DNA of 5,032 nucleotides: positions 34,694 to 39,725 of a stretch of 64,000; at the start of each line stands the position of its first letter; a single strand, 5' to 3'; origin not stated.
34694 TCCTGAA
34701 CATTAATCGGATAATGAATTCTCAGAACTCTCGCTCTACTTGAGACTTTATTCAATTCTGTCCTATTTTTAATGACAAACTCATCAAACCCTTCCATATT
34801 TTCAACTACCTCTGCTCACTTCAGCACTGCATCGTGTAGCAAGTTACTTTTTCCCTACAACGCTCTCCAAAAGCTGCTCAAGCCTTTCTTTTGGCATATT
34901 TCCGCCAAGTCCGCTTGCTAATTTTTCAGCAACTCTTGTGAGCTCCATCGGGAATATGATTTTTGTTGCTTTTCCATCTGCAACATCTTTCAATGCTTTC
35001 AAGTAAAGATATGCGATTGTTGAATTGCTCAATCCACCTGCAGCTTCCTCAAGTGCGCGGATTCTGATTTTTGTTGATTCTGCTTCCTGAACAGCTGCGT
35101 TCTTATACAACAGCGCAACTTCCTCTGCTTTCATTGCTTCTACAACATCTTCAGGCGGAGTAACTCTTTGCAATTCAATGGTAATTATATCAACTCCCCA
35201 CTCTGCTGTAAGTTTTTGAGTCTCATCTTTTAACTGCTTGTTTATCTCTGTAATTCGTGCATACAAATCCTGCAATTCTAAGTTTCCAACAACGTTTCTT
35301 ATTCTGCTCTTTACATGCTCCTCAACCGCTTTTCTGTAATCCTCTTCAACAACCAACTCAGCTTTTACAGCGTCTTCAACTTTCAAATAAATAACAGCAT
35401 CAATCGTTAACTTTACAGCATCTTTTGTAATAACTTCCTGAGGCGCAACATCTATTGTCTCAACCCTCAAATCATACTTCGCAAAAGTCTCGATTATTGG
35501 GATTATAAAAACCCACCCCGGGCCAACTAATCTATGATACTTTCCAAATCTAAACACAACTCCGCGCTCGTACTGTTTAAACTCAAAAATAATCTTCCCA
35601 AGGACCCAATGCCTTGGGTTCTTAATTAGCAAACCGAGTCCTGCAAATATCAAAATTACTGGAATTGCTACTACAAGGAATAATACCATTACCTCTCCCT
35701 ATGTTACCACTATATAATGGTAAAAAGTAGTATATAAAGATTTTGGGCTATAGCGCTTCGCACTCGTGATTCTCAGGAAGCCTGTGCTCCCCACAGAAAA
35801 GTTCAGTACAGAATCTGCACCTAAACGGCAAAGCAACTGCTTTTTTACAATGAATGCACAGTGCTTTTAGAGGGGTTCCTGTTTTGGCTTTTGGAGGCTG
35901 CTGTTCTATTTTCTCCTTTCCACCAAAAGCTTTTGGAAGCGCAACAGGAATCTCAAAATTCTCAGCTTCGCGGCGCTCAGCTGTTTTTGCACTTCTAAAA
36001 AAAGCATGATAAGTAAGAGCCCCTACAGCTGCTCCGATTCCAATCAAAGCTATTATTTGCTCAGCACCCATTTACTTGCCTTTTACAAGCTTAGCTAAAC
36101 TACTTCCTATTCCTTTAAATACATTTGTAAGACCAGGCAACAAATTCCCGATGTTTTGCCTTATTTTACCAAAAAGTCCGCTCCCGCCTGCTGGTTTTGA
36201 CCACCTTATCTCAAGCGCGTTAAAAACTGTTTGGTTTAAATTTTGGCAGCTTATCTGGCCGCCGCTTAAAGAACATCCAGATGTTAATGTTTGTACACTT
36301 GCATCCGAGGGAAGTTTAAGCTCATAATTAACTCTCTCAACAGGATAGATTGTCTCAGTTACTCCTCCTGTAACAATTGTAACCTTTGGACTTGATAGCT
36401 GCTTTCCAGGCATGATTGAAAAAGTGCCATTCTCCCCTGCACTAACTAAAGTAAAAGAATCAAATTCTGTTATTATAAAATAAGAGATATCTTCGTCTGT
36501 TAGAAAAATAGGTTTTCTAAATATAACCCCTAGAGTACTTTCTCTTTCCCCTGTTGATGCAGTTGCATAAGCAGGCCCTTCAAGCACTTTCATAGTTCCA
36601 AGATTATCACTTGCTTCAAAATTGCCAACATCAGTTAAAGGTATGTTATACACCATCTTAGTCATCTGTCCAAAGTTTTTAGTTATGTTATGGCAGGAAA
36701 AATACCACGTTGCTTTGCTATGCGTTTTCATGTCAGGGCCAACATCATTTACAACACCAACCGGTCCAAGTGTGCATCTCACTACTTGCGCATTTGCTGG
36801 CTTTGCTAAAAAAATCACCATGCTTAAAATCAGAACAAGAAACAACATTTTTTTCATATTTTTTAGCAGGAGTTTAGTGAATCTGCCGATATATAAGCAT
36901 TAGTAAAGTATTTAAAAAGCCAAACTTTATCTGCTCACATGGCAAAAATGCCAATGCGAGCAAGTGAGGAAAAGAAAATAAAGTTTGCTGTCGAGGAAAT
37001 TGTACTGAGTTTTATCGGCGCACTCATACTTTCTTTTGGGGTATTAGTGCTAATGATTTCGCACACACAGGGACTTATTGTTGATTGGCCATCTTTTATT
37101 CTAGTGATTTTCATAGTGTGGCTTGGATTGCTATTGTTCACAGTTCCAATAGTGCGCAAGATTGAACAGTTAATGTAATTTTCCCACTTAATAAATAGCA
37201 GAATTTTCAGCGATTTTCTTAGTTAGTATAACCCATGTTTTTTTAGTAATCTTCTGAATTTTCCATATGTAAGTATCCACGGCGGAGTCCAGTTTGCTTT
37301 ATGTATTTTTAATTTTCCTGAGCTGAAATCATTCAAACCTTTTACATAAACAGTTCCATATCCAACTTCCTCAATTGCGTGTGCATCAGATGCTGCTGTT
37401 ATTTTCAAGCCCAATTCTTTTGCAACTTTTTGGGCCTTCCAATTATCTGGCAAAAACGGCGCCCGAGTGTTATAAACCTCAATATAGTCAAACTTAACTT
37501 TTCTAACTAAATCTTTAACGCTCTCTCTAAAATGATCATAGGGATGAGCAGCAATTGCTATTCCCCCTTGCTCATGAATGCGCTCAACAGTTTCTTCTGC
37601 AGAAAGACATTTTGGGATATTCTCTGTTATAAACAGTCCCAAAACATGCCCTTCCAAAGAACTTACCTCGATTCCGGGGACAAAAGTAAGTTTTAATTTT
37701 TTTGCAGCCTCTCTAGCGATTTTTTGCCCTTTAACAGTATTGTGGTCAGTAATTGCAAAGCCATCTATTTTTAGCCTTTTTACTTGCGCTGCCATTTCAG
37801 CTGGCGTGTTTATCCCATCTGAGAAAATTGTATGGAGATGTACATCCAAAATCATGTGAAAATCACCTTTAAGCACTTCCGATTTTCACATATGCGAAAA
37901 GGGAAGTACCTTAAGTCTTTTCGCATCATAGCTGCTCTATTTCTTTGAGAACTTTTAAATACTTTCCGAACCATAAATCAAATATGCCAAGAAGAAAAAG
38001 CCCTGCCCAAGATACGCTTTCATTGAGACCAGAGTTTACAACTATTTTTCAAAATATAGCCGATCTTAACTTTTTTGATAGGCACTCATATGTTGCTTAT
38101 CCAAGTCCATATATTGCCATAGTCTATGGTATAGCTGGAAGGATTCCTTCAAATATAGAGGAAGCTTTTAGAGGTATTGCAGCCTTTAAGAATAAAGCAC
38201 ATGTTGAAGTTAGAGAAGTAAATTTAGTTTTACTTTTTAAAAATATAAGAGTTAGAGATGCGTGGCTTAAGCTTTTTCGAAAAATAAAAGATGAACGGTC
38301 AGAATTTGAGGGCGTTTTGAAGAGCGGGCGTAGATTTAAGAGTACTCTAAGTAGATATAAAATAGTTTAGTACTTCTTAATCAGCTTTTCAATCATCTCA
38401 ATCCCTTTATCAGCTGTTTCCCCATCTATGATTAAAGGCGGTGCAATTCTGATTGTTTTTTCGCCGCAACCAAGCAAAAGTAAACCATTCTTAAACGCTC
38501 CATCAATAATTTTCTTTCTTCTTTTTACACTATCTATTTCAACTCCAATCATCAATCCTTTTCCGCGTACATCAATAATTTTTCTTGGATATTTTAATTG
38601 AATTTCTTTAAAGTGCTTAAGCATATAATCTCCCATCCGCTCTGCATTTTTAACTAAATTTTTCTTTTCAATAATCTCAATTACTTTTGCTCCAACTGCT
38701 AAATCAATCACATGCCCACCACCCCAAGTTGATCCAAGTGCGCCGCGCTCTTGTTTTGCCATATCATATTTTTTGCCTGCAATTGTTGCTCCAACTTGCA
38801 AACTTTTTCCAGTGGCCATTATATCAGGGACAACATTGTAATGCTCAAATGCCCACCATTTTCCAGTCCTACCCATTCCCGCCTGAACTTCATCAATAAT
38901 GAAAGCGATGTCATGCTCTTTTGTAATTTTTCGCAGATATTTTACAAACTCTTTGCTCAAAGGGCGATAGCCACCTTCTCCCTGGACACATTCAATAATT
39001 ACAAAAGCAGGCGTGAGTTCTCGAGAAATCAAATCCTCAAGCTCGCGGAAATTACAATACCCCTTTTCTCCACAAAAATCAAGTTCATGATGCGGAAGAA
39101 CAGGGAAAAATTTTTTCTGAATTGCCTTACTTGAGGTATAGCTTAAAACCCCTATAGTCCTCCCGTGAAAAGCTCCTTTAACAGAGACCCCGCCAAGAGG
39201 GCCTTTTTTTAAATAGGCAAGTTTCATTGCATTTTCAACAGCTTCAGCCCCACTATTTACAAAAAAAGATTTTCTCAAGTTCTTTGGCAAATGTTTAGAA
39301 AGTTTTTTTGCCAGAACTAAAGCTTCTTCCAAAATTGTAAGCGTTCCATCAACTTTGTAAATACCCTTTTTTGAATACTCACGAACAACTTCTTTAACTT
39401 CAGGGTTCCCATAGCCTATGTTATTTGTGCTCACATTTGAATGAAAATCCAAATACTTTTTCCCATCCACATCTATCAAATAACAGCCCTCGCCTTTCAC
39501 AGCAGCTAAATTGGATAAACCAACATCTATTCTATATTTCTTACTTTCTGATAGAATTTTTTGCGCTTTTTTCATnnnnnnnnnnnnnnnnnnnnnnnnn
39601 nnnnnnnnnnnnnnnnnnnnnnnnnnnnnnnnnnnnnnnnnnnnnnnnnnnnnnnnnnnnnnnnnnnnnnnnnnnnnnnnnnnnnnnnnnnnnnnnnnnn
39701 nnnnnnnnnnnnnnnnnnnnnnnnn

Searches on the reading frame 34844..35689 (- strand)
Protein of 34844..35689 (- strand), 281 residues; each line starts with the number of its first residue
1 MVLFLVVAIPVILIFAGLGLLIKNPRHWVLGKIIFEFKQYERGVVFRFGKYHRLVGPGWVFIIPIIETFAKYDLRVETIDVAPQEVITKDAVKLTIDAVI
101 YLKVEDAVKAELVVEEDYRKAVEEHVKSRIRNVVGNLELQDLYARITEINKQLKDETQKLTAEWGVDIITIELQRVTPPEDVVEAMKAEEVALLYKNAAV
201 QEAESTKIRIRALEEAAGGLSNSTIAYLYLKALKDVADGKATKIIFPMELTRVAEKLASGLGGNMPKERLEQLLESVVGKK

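Call 41: search_protein_families(library=pfam, proteins=[window:34844-35689:-])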
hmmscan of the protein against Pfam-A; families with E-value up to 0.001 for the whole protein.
window:34844-35689:- (281 aa): 2 families
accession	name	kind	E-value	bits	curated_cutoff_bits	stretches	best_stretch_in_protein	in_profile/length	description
PF01145.31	Band_7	-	1.3e-39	136.5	23.6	1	38-205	4-174/176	SPFH domain / Band 7 family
PF13421.11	Band_7_1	-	0.00067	19.8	24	0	116-188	131-205/211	SPFH domain-Band 7 family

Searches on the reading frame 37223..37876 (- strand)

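Call 41: search_protein_families(library=pfam, proteins=[window:37223-37876:-])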
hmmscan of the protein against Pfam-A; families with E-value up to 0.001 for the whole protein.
window:37223-37876:- (217 aa): 2 families
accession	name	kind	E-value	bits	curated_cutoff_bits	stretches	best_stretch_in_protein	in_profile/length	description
PF02811.25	PHP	-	3.5e-11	44.2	26.4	1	11-133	1-98/164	PHP domain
PF13263.12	PHP_C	-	4.8e-11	42.5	21.3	1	144-178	3-37/56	PHP-associated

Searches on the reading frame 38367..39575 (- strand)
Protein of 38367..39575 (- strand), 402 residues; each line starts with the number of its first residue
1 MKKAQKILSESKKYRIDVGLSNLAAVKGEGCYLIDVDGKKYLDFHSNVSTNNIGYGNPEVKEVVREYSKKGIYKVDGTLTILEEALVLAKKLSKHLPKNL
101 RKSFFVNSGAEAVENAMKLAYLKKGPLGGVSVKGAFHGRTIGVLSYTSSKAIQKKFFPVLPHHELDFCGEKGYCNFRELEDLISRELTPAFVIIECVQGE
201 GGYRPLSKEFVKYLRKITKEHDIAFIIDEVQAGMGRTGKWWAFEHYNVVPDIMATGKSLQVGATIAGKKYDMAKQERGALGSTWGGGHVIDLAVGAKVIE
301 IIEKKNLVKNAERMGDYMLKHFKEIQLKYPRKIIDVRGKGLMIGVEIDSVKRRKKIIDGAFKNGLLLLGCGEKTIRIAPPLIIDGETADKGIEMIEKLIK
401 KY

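Call 41: search_protein_families(library=pfam, proteins=[window:38367-39575:-])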
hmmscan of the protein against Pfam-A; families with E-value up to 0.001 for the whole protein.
window:38367-39575:- (402 aa): 1 family
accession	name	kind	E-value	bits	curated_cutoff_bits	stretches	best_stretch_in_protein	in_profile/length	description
PF00202.27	Aminotran_3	-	1.8e-95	320.4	30.5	1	23-398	11-402/403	Aminotransferase class-III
